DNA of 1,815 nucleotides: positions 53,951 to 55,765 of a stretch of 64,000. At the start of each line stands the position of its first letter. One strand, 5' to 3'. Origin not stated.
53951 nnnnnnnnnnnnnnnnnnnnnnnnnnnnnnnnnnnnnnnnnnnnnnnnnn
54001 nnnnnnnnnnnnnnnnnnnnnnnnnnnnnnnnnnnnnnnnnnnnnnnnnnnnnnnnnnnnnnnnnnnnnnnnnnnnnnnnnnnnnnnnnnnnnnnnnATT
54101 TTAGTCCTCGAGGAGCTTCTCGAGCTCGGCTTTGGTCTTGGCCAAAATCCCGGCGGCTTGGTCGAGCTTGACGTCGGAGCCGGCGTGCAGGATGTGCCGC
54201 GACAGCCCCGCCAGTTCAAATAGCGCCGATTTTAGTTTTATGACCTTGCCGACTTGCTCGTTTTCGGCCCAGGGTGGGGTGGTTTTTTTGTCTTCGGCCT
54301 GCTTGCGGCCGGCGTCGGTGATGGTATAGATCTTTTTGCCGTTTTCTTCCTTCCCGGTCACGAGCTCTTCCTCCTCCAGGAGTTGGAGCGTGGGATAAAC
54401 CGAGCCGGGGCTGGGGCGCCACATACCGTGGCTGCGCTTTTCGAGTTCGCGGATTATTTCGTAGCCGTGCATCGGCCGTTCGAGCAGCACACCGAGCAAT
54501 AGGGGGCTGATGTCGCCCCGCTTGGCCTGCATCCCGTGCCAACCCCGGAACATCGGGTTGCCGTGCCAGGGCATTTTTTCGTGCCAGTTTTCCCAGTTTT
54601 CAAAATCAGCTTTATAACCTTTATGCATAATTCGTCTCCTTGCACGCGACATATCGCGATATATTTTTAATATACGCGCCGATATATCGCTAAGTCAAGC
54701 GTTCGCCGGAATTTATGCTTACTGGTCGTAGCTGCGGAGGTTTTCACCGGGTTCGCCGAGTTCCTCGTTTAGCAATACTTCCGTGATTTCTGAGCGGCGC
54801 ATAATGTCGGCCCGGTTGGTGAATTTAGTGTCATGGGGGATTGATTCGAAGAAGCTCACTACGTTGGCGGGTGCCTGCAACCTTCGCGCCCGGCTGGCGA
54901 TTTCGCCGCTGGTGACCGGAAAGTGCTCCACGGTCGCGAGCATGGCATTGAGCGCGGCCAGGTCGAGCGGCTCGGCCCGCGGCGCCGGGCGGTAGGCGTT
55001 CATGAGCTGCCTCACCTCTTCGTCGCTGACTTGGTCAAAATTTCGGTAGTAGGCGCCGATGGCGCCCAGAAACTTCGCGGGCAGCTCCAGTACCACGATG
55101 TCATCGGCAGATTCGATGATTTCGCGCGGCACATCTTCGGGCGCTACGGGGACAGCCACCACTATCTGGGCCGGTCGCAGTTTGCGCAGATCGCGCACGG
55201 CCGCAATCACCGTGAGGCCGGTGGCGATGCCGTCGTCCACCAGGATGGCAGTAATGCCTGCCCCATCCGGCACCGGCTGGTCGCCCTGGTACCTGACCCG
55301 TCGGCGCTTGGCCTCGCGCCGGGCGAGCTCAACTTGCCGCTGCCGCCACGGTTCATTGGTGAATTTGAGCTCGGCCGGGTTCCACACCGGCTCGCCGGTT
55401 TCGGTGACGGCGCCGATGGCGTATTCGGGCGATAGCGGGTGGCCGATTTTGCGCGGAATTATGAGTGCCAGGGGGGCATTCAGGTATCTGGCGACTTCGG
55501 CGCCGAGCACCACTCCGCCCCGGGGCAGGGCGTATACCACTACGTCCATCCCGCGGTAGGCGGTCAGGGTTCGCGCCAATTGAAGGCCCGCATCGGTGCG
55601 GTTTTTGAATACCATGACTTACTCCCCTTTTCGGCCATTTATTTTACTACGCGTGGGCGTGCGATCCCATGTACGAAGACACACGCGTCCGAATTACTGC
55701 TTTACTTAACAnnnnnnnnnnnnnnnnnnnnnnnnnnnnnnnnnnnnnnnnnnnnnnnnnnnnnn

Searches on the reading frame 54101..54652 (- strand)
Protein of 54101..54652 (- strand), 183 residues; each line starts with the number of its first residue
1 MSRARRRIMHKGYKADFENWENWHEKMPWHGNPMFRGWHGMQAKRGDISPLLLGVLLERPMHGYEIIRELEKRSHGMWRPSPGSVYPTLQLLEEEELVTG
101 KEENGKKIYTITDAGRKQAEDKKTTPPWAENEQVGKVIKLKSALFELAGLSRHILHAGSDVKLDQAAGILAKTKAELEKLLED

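Call 79: search_protein_families(library=pfam, proteins=[window:54101-54652:-], max_evalue=0.00001)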
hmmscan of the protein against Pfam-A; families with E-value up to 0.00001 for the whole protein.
window:54101-54652:- (183 aa): 1 family
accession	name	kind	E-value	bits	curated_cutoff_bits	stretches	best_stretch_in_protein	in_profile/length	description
PF03551.20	PadR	-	2.6e-22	79.1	27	1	52-120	1-74/75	Transcriptional regulator PadR-like family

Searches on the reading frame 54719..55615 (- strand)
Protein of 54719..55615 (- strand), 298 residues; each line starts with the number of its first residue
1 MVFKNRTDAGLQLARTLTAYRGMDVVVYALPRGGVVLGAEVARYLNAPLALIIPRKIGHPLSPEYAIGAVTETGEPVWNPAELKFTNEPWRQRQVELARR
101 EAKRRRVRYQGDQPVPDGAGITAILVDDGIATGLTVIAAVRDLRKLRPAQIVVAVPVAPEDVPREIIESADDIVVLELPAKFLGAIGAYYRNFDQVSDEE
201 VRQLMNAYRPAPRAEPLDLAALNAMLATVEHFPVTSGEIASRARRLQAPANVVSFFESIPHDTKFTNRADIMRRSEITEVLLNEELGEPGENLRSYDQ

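Call 79: search_protein_families(library=pfam, proteins=[window:54719-55615:-], max_evalue=0.00001)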
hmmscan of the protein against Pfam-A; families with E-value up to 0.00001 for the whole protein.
window:54719-55615:- (298 aa): 1 family
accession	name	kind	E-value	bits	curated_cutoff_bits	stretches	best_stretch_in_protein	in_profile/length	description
PF00156.33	Pribosyltran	-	3e-14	53.1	26.3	1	20-167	26-131/158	Phosphoribosyl transferase domain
